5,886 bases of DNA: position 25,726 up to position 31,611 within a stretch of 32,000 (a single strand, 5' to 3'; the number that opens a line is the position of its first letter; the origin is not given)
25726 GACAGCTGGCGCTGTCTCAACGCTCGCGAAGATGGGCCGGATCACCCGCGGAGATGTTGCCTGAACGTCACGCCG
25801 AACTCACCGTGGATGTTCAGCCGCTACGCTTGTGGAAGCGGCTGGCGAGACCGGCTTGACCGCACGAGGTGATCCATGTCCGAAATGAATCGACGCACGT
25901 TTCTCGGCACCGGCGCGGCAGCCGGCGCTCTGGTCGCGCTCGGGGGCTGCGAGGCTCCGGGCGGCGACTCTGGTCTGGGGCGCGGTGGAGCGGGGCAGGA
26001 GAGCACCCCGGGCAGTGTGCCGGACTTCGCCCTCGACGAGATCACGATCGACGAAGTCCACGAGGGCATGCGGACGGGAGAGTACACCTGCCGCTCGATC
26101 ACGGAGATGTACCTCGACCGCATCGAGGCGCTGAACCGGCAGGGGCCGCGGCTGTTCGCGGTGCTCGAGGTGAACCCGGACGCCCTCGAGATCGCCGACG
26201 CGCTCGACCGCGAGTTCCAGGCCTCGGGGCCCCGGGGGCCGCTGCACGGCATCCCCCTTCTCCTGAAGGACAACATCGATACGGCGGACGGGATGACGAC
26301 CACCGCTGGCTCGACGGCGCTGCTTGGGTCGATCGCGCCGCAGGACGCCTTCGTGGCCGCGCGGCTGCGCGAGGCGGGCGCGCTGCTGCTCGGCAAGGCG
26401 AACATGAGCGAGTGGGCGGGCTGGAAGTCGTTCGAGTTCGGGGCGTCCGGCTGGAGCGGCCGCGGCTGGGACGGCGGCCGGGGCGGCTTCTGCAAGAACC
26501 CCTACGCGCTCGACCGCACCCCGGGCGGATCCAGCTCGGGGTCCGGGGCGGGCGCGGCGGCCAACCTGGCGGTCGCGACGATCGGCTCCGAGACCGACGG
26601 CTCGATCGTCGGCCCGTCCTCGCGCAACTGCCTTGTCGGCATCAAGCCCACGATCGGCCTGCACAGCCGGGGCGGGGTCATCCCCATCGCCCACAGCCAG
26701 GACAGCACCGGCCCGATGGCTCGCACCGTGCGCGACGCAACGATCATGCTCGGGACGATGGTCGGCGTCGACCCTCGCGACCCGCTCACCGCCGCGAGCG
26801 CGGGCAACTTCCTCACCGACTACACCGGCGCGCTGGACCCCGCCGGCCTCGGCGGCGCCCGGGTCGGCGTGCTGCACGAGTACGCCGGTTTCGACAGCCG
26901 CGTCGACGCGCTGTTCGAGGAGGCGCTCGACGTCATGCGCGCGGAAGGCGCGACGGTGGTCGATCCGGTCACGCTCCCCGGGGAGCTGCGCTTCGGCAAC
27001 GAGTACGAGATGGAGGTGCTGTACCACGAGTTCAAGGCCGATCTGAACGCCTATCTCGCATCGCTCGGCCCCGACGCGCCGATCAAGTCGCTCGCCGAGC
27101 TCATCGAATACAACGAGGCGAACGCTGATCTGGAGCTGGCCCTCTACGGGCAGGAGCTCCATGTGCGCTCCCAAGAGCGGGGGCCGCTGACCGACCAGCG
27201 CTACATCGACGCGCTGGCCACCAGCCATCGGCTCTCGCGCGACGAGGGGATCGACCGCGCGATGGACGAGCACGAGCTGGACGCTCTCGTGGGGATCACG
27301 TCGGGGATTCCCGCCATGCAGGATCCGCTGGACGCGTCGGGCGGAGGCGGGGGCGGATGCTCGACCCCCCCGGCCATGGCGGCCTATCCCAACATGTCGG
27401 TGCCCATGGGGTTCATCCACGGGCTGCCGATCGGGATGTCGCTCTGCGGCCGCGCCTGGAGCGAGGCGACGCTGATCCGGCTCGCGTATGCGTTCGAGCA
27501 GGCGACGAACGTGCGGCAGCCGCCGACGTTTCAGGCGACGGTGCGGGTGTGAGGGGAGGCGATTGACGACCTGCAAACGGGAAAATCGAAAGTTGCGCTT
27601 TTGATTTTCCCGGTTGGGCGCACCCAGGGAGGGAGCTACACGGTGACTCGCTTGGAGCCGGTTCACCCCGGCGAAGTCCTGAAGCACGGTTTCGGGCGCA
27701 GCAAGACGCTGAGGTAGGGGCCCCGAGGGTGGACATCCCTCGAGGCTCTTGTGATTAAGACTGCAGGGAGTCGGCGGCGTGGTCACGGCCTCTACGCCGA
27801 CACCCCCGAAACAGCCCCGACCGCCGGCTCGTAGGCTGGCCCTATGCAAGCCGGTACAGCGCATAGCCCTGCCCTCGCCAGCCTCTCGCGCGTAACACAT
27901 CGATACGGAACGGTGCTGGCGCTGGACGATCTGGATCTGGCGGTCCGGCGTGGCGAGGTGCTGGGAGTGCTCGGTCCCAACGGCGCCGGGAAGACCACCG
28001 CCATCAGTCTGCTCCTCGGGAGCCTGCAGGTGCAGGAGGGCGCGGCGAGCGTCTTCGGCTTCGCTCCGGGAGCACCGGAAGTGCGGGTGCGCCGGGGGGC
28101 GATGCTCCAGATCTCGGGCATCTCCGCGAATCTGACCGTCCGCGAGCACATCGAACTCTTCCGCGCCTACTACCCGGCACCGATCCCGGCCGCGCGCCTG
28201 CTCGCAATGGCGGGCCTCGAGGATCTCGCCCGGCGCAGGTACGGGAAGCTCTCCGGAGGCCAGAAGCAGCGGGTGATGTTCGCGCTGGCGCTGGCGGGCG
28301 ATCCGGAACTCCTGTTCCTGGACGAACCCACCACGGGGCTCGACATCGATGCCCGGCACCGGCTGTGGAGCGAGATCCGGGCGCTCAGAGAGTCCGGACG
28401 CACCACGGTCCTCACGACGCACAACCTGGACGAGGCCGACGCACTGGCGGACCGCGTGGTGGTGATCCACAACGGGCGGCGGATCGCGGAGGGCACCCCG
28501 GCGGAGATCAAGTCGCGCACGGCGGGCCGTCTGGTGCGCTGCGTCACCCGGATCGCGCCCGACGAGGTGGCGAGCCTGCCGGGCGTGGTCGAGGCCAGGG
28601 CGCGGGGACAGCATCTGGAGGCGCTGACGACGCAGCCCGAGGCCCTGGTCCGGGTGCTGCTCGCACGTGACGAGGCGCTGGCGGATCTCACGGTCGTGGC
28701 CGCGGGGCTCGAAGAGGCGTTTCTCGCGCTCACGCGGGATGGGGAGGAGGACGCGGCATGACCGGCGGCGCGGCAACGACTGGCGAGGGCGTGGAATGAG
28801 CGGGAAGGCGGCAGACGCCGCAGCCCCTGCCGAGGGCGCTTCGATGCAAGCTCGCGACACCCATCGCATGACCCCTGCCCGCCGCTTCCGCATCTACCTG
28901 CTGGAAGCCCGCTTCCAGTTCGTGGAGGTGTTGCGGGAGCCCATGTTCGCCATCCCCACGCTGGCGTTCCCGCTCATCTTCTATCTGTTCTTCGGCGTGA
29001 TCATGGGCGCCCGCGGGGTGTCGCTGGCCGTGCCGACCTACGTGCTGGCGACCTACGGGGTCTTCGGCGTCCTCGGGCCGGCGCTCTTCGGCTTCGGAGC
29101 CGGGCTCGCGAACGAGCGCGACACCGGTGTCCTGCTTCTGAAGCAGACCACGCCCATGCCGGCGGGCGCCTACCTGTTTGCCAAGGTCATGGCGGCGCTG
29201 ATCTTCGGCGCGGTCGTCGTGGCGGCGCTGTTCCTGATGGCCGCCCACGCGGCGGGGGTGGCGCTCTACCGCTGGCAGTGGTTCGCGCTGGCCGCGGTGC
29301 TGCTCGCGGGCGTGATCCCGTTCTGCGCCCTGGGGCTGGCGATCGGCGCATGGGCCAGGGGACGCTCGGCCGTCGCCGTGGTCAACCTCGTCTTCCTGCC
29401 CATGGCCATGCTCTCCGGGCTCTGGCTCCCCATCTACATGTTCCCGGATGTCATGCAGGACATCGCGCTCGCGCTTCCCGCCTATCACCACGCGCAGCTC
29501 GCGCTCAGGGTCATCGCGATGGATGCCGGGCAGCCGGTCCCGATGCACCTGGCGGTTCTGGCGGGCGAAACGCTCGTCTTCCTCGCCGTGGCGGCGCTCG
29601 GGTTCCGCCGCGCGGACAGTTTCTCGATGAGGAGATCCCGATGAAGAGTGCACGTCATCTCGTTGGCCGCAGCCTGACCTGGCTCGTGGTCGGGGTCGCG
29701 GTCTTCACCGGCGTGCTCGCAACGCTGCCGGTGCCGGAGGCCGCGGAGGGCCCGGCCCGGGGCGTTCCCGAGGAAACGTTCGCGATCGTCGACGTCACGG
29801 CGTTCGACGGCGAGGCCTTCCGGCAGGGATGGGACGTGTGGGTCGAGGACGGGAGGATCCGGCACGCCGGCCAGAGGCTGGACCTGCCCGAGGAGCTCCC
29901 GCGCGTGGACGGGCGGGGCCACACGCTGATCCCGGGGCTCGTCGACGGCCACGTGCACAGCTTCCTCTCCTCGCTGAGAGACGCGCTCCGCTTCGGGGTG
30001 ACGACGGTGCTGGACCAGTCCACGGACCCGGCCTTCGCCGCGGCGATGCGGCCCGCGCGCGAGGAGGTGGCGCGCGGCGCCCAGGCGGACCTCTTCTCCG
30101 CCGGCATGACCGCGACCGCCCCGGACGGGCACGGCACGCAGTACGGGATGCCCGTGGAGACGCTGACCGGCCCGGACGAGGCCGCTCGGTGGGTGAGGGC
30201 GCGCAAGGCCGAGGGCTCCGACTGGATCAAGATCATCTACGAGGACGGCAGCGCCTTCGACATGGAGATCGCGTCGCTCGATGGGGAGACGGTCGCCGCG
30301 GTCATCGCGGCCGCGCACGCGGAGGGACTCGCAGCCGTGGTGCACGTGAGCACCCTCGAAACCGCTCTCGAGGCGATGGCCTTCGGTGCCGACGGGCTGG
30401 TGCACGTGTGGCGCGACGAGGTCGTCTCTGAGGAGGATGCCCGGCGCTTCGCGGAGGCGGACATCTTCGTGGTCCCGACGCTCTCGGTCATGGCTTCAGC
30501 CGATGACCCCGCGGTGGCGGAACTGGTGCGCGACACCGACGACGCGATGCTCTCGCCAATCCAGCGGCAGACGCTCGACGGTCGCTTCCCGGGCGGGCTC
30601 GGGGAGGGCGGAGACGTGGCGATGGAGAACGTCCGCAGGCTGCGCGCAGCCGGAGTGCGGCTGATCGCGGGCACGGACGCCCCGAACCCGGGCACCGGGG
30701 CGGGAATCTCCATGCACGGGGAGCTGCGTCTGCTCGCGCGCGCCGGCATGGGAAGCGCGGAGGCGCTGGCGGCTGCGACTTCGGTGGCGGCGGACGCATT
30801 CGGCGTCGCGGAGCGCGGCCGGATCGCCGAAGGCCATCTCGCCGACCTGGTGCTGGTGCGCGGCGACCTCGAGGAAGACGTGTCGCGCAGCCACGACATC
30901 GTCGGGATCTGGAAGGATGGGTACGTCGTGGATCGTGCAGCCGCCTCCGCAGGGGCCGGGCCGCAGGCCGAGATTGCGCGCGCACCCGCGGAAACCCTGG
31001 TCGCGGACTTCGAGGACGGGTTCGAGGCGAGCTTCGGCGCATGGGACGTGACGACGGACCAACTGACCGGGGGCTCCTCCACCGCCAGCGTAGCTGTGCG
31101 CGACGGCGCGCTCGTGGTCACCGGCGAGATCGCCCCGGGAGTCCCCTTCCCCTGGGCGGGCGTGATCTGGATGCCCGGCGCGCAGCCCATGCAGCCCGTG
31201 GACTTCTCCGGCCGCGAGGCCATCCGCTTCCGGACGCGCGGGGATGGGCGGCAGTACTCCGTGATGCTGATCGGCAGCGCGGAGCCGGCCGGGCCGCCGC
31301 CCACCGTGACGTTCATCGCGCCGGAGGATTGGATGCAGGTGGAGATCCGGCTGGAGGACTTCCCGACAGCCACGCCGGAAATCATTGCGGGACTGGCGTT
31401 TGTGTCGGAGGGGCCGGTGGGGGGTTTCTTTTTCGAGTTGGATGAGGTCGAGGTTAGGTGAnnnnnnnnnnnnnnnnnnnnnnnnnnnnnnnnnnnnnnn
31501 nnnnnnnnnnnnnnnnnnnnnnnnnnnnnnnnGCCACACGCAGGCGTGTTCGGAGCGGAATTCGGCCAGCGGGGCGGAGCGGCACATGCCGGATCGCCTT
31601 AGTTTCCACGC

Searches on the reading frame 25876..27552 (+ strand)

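Call 52: search_protein_families(library=pfam, proteins=[window:25876-27552:+], max_evalue=0.001)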
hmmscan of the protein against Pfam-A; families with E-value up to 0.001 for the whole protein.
window:25876-27552:+ (558 aa): 2 families
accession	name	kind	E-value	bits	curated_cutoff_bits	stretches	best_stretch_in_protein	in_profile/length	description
PF01425.27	Amidase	-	6e-82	276.5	27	1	75-533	2-444/445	Amidase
PF10518.14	TAT_signal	-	2.6e-05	24.4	22.7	1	3-23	1-21/21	TAT (twin-arginine translocation) pathway signal sequence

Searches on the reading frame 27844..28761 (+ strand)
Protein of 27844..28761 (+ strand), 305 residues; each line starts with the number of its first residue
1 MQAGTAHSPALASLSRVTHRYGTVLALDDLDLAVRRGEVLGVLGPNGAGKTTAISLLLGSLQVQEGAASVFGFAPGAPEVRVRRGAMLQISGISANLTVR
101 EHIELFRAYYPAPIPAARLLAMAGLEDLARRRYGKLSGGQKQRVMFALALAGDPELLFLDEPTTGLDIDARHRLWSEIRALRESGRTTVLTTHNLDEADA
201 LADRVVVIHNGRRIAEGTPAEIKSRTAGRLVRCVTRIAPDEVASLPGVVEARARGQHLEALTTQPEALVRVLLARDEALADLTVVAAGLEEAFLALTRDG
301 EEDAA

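Call 52: search_protein_families(library=pfam, proteins=[window:27844-28761:+], max_evalue=0.001)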
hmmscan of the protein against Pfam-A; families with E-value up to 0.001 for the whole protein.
window:27844-28761:+ (305 aa): 3 families
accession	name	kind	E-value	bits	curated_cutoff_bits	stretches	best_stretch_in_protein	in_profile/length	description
PF00005.33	ABC_tran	-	4.3e-25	89.3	25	1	27-164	1-137/137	ABC transporter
PF13304.12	AAA_21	-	2.4e-11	44.7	27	1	131-195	233-300/304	AAA domain, putative AbiEii toxin, Type IV TA system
PF02463.25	SMC_N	-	0.00025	21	40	0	135-193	136-198/220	RecF/RecN/SMC N terminal domain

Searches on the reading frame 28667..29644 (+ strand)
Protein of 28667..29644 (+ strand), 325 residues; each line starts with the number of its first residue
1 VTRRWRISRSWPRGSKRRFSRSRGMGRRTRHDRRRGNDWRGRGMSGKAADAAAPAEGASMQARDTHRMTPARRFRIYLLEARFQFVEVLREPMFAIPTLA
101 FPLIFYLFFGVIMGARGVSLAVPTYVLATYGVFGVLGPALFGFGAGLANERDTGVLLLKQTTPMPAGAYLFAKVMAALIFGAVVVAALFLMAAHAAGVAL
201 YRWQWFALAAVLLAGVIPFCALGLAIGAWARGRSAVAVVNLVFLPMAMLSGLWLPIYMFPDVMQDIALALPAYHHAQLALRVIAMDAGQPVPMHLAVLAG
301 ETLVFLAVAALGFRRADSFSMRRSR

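Call 52: search_protein_families(library=pfam, proteins=[window:28667-29644:+], max_evalue=0.001)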
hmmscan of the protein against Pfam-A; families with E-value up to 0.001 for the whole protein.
window:28667-29644:+ (325 aa): 3 families
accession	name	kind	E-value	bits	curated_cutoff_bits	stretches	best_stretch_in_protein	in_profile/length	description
PF01061.29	ABC2_membrane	-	5.6e-14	52.6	26.9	1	83-275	9-202/211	ABC-2 type transporter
PF12698.13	ABC2_membrane_3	-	4.4e-11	42.9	31.6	1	125-311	163-347/347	ABC-2 family transporter protein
PF12679.13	ABC2_membrane_2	-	1.7e-06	27.9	27.2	1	84-317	72-282/283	ABC-2 family transporter protein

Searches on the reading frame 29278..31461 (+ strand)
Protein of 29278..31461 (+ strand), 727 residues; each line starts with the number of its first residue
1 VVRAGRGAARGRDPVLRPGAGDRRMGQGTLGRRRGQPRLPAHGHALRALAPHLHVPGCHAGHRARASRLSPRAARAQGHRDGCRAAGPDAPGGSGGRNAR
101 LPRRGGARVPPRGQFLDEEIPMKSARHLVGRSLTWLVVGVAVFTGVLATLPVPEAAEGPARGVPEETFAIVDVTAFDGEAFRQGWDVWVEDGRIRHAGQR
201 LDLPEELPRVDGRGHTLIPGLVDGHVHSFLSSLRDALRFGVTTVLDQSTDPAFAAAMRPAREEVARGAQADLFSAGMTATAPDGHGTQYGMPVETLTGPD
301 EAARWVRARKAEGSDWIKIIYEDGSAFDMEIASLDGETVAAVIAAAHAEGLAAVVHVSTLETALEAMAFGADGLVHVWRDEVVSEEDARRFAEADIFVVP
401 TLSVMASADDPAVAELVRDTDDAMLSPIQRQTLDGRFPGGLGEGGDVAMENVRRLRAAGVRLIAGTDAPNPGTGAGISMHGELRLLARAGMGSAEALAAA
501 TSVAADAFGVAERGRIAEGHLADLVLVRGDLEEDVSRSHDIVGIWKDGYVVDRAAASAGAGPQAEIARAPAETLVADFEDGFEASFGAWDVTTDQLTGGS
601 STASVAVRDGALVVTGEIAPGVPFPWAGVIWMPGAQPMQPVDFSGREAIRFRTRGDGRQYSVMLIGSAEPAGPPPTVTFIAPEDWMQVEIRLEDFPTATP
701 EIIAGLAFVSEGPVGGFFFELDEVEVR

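Call 67: search_protein_families(library=pfam, proteins=[window:29278-31461:+], max_evalue=0.001)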
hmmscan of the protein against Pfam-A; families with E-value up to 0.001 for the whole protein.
window:29278-31461:+ (727 aa): 3 families
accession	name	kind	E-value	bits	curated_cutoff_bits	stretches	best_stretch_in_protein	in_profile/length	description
PF01979.26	Amidohydro_1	-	3.2e-19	69.8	25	1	216-550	1-335/345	Amidohydrolase family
PF08547.18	CIA30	-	6.5e-10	39.7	24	1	585-695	8-118/157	Complex I intermediate-associated protein 30 (CIA30)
PF07969.17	Amidohydro_3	-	7.2e-10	39.4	29.7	1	234-551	128-471/472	Amidohydrolase family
